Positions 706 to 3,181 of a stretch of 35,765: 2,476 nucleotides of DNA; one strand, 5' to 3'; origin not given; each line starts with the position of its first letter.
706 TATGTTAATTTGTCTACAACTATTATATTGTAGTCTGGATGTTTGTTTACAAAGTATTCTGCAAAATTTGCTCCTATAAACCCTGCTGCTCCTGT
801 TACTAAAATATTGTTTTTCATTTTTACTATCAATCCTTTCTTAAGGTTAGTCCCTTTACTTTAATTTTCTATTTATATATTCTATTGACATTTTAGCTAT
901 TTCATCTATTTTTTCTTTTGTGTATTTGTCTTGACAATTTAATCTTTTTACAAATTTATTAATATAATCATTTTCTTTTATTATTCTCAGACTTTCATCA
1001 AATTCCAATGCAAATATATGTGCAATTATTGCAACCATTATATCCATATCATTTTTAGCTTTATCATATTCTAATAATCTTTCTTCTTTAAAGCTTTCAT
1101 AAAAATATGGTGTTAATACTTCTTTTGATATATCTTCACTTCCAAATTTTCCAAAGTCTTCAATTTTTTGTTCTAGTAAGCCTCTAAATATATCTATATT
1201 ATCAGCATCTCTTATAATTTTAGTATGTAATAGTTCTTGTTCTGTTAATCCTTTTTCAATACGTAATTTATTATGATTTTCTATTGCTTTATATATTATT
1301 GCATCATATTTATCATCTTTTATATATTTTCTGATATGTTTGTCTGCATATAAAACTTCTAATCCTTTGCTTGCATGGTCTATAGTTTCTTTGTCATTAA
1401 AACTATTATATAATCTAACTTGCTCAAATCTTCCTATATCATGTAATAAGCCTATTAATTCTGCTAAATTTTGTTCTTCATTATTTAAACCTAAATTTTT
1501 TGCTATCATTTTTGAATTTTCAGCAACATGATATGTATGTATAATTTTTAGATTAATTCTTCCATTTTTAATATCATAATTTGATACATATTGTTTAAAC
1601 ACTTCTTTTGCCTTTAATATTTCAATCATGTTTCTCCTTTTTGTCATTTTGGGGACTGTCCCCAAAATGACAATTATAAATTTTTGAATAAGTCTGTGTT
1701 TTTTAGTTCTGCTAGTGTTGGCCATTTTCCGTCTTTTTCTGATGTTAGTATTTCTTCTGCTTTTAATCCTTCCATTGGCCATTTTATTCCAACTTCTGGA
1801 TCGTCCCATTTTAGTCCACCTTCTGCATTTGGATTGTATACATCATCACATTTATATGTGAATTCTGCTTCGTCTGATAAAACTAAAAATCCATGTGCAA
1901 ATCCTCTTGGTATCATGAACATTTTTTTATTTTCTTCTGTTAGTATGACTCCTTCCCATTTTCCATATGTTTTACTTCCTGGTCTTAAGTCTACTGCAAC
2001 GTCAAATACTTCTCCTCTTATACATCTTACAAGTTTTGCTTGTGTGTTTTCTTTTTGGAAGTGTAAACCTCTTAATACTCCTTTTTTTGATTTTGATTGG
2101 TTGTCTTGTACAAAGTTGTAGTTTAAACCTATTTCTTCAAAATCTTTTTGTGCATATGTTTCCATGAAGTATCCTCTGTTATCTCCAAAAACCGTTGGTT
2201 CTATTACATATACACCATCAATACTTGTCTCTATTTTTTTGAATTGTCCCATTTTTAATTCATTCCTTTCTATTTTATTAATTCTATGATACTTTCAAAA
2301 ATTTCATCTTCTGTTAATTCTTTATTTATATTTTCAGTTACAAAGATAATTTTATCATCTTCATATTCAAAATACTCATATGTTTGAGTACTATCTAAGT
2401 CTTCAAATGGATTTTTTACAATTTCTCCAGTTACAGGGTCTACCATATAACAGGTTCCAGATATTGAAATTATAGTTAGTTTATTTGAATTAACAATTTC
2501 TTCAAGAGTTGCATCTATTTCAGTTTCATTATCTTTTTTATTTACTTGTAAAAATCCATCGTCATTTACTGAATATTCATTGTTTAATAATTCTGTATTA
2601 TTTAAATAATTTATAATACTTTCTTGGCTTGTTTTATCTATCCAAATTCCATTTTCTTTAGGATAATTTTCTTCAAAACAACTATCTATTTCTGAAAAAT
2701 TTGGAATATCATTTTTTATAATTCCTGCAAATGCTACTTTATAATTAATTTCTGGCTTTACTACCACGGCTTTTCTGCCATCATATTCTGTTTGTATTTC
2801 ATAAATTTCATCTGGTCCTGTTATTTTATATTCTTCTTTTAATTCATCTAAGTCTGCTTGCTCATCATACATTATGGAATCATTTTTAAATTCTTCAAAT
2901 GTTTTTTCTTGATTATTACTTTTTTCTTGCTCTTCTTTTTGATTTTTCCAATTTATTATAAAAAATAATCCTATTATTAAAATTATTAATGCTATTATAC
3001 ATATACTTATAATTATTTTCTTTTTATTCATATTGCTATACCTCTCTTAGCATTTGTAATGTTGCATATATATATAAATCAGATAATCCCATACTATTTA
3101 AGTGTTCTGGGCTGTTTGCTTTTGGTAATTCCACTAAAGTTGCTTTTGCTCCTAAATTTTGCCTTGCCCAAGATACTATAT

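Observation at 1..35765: One co-directional island encodes a rhamnose-type wall polymer and four ChW-anchored exoenzymes, suggesting the polymer is the ChW ligand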

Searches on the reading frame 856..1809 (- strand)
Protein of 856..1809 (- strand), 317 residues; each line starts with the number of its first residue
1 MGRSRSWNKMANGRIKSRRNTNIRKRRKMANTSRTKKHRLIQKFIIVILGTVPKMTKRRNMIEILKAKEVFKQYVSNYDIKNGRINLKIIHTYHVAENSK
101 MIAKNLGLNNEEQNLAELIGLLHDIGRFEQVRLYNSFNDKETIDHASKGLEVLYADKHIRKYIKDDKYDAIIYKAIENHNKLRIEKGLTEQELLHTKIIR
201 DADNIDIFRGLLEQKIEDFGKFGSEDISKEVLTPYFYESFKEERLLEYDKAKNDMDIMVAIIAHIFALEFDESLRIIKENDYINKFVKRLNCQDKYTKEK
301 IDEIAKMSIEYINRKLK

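Call 7: search_protein_families(library=pfam, proteins=[window:856-1809:-])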
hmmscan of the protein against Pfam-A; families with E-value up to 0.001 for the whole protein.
window:856-1809:- (317 aa): 2 families
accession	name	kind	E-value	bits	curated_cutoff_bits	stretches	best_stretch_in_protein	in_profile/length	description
PF01966.28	HD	-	7.2e-11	42.8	22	1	90-206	3-114/116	HD domain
PF08668.18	HDOD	-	0.00078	19.4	22.9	0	90-134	97-139/196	HDOD domain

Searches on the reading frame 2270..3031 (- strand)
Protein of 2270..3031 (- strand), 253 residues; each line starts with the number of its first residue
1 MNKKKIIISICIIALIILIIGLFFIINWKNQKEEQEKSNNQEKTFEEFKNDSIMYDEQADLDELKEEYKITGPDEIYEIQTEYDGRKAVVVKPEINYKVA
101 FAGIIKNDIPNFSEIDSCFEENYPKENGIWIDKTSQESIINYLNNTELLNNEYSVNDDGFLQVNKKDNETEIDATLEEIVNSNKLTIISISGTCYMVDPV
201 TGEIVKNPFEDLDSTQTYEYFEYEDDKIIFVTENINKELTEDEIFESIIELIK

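Call 7: search_protein_families(library=pfam, proteins=[window:2270-3031:-])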
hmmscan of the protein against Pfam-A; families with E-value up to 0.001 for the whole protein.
window:2270-3031:- (253 aa): 0 families

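Call 39: search_protein_families(library=pfam, proteins=[window:2270-3031:-], max_evalue=10)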
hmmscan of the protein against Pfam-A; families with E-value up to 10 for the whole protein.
window:2270-3031:- (253 aa): 12 families
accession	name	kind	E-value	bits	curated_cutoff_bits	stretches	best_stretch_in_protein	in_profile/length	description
PF07666.16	MpPF26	-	0.0056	17.1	37.2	1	6-54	8-56/75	M penetrans paralogue family 26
PF00558.24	Vpu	-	0.035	14.3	24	1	2-52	2-53/81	Vpu protein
PF19483.4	DUF6019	-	0.049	14.1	23.6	1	15-56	12-55/63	Family of unknown function (DUF6019)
PF24709.1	DUF7670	-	0.054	14.3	29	1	8-34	90-116/118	Domain of unknown function (DUF7670)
PF25184.1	YxzE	-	0.11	14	40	1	12-50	7-35/65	YxzE-like putative bacteriocin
PF13800.11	Sigma_reg_N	-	0.11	13.3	26.3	1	5-45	10-54/91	Sigma factor regulator N-terminal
PF04276.17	DUF443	-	0.12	12.6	26.2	1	4-42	91-128/202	Protein of unknown function (DUF443)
PF06143.16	Baculo_11_kDa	-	0.28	11.2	28.4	1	6-43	39-76/84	Baculovirus 11 kDa family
PF08391.16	Ly49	-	0.35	11.8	31.5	1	9-57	10-61/119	Ly49-like protein, N-terminal region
PF09716.15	ETRAMP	-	0.57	10.7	29.1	2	2-28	50-77/81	Malarial early transcribed membrane protein (ETRAMP)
PF01990.22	ATP-synt_F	-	0.58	11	23.5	0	163-193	21-50/91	ATP synthase (F/14-kDa) subunit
PF12698.13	ABC2_membrane_3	-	2.5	7.6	31.6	1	8-182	4-143/347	ABC-2 family transporter protein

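Call 86: find_homologous_proteins(query=window:2270-3031:-, max_evalue=0.001)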
Query window:2270-3031:- (253 aa): 231 proteins with E <= 0.001 among 1519 candidates; the best 120 are listed.
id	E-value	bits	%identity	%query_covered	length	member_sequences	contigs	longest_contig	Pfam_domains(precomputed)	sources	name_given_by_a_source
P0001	1.5e-129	449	82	91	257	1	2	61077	-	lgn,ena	-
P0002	1.1e-128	446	81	91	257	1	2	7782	-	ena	-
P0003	1.1e-127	443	81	91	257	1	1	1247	-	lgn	-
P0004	4.3e-127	441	81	91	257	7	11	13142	-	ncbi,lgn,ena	-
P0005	6.0e-112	391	77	82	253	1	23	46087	-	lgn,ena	-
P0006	6.9e-110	384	71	99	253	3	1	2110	-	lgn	-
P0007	3.0e-108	379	69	88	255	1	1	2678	-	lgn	-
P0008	5.9e-107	375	73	94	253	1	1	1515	-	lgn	-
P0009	1.8e-106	373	77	84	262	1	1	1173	-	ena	-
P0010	3.5e-105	369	73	83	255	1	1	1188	-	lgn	-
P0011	4.0e-104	366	73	83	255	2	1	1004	-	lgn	-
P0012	2.5e-103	363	70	94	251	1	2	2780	-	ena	-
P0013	2.8e-103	363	75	83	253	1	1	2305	-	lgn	-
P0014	1.3e-101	357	66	99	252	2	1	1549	-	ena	-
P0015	1.6e-101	357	75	83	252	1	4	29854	-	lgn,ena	-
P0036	1.5e-70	256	52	87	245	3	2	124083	-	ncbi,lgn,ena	-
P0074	1.1e-61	227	50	100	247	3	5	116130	-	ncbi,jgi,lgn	-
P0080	2.2e-61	226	51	87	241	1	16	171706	-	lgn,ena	-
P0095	1.3e-59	220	43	82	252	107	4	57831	-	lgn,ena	-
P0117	5.8e-57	211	49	80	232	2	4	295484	-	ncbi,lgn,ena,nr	ncbi:MAG: hypothetical protein J5881_03495 [Clostridia bacterium]|nr:hypothetical protein [Clostridi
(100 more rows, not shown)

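Call 89: find_encoding_contigs(protein=P0117, flank=10000, max_places=1)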
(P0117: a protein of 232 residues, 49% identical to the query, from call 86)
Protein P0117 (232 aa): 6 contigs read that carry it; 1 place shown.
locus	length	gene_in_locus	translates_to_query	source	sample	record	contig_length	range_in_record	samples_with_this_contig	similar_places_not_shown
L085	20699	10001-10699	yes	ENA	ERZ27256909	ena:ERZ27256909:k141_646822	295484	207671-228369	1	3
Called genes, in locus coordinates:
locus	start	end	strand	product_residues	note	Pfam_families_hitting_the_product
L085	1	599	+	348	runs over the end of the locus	PF02912:Phe_tRNA-synt_N, PF01409:tRNA-synt_2d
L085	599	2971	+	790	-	PF01588:tRNA_bind, PF03483:B3_4, PF03484:B5, PF17759:tRNA_synthFbeta, PF03147:FDX-ACB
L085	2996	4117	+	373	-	PF06541:ABC_trans_CmpB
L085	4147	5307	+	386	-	PF12733:Cadherin-like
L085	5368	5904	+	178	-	PF03729:DUF308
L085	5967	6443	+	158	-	PF08660:Alg14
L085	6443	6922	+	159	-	PF04101:Glyco_tran_28_C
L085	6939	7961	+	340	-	PF00535:Glycos_transf_2, PF10111:Glyco_tranf_2_2 (weak), PF13641:Glyco_tranf_2_3 (weak)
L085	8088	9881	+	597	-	PF00246:Peptidase_M14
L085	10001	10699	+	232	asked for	-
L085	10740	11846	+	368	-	PF01757:Acyl_transf_3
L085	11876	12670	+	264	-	PF01061:ABC2_membrane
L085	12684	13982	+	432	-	PF00005:ABC_tran, PF14524:Wzt_C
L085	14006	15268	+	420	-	-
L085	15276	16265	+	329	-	PF00535:Glycos_transf_2, PF13641:Glyco_tranf_2_3 (weak)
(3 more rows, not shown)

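Call 90: find_encoding_contigs(protein=P0095, flank=10000, max_places=1)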
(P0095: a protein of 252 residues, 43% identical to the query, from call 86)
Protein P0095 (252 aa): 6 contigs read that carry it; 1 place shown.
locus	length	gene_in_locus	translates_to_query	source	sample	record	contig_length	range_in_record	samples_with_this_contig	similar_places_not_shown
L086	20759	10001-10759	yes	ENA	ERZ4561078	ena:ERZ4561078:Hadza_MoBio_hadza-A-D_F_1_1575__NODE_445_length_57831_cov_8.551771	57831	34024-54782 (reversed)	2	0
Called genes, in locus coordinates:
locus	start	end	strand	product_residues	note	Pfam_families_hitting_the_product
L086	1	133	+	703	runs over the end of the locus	-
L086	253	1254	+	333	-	PF01515:PTA_PTB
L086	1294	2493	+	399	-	PF00871:Acetate_kinase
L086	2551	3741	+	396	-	PF00871:Acetate_kinase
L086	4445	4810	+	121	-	PF08281:Sigma70_r4_2, PF04545:Sigma70_r4, PF13936:HTH_38 (faint)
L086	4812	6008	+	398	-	-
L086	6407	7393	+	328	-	PF00535:Glycos_transf_2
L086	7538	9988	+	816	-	PF07538:ChW, PF10832:YhfG (faint), PF07538:ChW, PF21868:GbpA_D3 (faint), PF07538:ChW, PF00246:Peptidase_M14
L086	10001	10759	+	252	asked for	-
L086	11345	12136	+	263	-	PF01061:ABC2_membrane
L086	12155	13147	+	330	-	PF00535:Glycos_transf_2, PF13641:Glyco_tranf_2_3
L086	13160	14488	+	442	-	PF13555:AAA_29 (faint), PF00005:ABC_tran, PF14524:Wzt_C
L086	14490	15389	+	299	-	PF00753:Lactamase_B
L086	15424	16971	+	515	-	-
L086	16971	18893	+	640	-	PF00535:Glycos_transf_2, PF10111:Glyco_tranf_2_2, PF00535:Glycos_transf_2, PF13641:Glyco_tranf_2_3 (weak), PF13712:Glyco_tranf_2_5 (weak)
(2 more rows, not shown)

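Call 92: predict_structure(alignment_id=A5)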
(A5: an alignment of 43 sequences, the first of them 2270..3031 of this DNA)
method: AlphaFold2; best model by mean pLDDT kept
length: 253 residues; sequences in the alignment: 43
mean_pLDDT: 93.2   pTM: 0.78
mean pLDDT of the five models: 93.2, 93.2, 90.8, 89.1, 84.2
residues with pLDDT >= 90: 202; 70-90: 46; 50-70: 5; < 50: 0
segments of 3 or more residues with pLDDT < 50: none
pLDDT, mean of each block of 10 residues (from residue 1): 78 91 84 72 79 92 97 97 94 98 97 97 97 98 97 98 91 96 97 97 97 95 97 95 97 94
secondary structure, 60 per line:
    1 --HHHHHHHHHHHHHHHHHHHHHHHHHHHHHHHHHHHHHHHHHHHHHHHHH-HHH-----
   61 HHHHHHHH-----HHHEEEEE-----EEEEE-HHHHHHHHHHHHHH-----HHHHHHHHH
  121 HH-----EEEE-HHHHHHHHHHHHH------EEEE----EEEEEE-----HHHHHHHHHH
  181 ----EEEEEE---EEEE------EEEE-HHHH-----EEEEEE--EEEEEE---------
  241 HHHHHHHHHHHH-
elements in order: H3-51 H61-68 E77-81 E87-91 H93-106 H112-122 E128-131 H133-145 E152-155 E160-165 H171-180 E185-190 E194-197 E204-207 H209-212 E218-223 E226-231 H241-252

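Call 94: fold_search(model_id=the predicted structure, library=pdb)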
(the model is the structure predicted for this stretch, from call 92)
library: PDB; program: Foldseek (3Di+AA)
matches with E <= 10: 169; with E <= 0.001: 0
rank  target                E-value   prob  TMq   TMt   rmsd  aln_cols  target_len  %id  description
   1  6ske_A                1.9e-01  0.12  0.14  0.03  13.2       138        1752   12  Teneurin 2 in complex with Latrophilin 2 Lec domain (released 2020-02-12)
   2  6fb3_A                2.3e-01  0.11  0.13  0.03  13.2       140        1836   11  Teneurin 2 Partial Extracellular Domain (released 2018-03-28)
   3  9g2f_A                3.6e-01  0.08  0.14  0.03  13.2       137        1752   11  Mouse Teneurin2 dimer variant A1B1 (released 2026-01-21)
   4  6vhh_A                6.3e-01  0.08  0.14  0.03  12.1       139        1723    9  Human Teneurin-2 and human Latrophilin-3 binary complex (released 2020-06-03)
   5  8wq8_A                6.7e-01  0.05  0.14  0.19  14.4       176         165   19  Structure of Saccharolobus solfataricus SegC (SSO0033) protein (released 2024-08-07)
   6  9g2h_A                8.1e-01  0.06  0.13  0.03  13.2       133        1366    9  Mouse Teneurin2 dimer variant A1B0 (released 2026-01-21)
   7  9g42_A                8.6e-01  0.06  0.13  0.03  13.4       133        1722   10  Mouse Teneurin2 dimer variant A0B0 (released 2026-01-21)
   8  3te5_C                9.2e-01  0.05  0.12  0.10  16.6       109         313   10  structure of the regulatory fragment of sacchromyces cerevisiae ampk in complex with NADH (released 2011-11-09)
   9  3uku_B                9.8e-01  0.03  0.13  0.15  16.5       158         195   11  Structure of Arp2/3 complex with bound inhibitor CK-869 (released 2013-02-13)
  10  4xf2_A                1.0e+00  0.04  0.14  0.10  15.0       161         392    6  Tetragonal structure of Arp2/3 complex (released 2015-11-18)
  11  3tvi_J                1.1e+00  0.03  0.09  0.06  13.8        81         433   12  Crystal structure of Clostridium acetobutylicum aspartate kinase (CaAK): An important allosteric enzyme for industrial (released 2011-11-09)
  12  3grd_B                1.3e+00  0.03  0.12  0.20  17.4       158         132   11  Crystal structure of NTF2-superfamily protein with unknown function (NP_977240.1) from BACILLUS CEREUS ATCC 10987 at 1 (released 2009-04-07)
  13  8itf_A                1.3e+00  0.04  0.12  0.12  12.2       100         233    8  Cryo-EM structure of the DMCHA-bound mTAAR9-Gs complex (released 2023-05-31)
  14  5ovn_A                1.4e+00  0.02  0.10  0.06  15.1       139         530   15  Crystal Structure of FIV Reverse Transcriptase (released 2018-01-17)
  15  3dxm_B                1.5e+00  0.04  0.12  0.15  10.2        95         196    9  Structure of Bos taurus Arp2/3 Complex with Bound Inhibitor CK0993548 (released 2009-07-28)
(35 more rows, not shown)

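Call 95: find_encoding_contigs(protein=P0080, flank=10000, max_places=1)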
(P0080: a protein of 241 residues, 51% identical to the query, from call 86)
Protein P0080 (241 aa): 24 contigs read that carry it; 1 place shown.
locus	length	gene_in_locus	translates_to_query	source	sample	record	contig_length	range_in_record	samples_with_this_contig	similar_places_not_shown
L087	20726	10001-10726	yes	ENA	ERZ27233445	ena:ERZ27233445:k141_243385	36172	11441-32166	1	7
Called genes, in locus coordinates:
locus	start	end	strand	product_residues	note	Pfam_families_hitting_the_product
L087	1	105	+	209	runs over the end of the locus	-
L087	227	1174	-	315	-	PF01699:Na_Ca_ex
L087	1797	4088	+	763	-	-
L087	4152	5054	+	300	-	PF00009:GTP_EFTU (weak), PF00350:Dynamin_N (faint), PF01926:MMR_HSR1, PF02421:FeoB_N, PF03193:RsgA_GTPase (weak), PF04548:AIG1, PF02492:cobW (weak), PF07650:KH_2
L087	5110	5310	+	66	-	-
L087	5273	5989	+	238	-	PF11967:RecO_N, PF02565:RecO_C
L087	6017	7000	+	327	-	PF00535:Glycos_transf_2, PF13641:Glyco_tranf_2_3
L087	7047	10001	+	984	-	PF21868:GbpA_D3 (faint), PF00246:Peptidase_M14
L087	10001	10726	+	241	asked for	-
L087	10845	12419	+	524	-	-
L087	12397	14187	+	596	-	PF00535:Glycos_transf_2, PF10111:Glyco_tranf_2_2 (weak), PF13632:Glyco_trans_2_3 (faint), PF13641:Glyco_tranf_2_3, PF00535:Glycos_transf_2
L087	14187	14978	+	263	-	PF01061:ABC2_membrane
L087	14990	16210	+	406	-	PF00005:ABC_tran, PF14524:Wzt_C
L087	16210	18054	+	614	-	PF19554:DUF6077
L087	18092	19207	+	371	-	PF13489:Methyltransf_23, PF00398:RrnaAD (weak), PF02353:CMAS (weak), PF13649:Methyltransf_25, PF13847:Methyltransf_31, PF08241:Methyltransf_11, PF08242:Methyltransf_12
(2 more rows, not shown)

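Call 96: find_encoding_contigs(protein=P0074, flank=10000, max_places=1)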
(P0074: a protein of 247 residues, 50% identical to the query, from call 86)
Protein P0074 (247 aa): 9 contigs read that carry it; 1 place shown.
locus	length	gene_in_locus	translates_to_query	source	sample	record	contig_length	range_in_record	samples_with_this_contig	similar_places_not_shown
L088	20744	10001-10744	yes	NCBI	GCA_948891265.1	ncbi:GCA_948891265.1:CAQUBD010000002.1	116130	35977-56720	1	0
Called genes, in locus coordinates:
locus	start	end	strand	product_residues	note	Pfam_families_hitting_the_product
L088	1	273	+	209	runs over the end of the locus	PF12685:SpoIIIAH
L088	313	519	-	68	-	PF01381:HTH_3 (faint), PF12844:HTH_19 (weak)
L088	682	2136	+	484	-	-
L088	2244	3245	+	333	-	PF01515:PTA_PTB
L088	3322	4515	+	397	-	PF00871:Acetate_kinase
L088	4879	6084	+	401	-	PF00871:Acetate_kinase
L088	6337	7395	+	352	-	PF00535:Glycos_transf_2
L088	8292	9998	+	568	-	PF00246:Peptidase_M14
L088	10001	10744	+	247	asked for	-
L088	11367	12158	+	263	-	PF01061:ABC2_membrane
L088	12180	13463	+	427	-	PF00005:ABC_tran, PF14524:Wzt_C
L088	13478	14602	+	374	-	PF13489:Methyltransf_23, PF00398:RrnaAD (weak), PF05175:MTS (weak), PF08241:Methyltransf_11, PF08242:Methyltransf_12, PF13649:Methyltransf_25, PF13847:Methyltransf_31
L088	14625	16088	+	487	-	-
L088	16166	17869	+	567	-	PF00535:Glycos_transf_2, PF13641:Glyco_tranf_2_3 (weak)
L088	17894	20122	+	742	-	PF00535:Glycos_transf_2, PF13641:Glyco_tranf_2_3, PF13439:Glyco_transf_4, PF00534:Glycos_transf_1, PF13692:Glyco_trans_1_4 (weak)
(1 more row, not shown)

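Call 97: find_encoding_contigs(protein=P0036, flank=10000, max_places=1)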
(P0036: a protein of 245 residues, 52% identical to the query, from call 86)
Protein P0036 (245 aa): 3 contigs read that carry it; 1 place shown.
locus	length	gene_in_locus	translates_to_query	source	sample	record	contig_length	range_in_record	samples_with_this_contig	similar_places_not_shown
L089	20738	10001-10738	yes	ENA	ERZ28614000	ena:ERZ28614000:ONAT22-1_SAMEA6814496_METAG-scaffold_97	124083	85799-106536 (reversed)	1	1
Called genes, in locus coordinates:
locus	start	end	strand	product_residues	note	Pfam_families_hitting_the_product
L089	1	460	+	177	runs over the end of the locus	-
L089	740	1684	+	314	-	PF01699:Na_Ca_ex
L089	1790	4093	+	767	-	-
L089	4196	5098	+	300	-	PF00009:GTP_EFTU (weak), PF01926:MMR_HSR1, PF02421:FeoB_N, PF03193:RsgA_GTPase (weak), PF04548:AIG1, PF02492:cobW (weak), PF00350:Dynamin_N (weak), PF07650:KH_2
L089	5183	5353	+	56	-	-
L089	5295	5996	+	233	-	PF11967:RecO_N, PF02565:RecO_C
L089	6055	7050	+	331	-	PF00535:Glycos_transf_2, PF13641:Glyco_tranf_2_3 (weak)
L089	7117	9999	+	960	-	PF21868:GbpA_D3 (faint), PF06372:Gemin6 (faint), PF00246:Peptidase_M14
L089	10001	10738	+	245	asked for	-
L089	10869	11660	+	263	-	PF01061:ABC2_membrane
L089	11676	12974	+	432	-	PF00005:ABC_tran, PF14524:Wzt_C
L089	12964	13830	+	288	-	PF02112:PDEase_II (faint), PF23023:Anti-Pycsar_Apyc1 (weak), PF00753:Lactamase_B, PF12706:Lactamase_B_2 (weak)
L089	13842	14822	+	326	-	PF00535:Glycos_transf_2, PF13641:Glyco_tranf_2_3 (weak)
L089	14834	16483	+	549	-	PF13649:Methyltransf_25 (faint)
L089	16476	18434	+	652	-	PF00535:Glycos_transf_2, PF10111:Glyco_tranf_2_2, PF13506:Glyco_transf_21 (faint), PF13641:Glyco_tranf_2_3, PF00535:Glycos_transf_2, PF13641:Glyco_tranf_2_3 (weak)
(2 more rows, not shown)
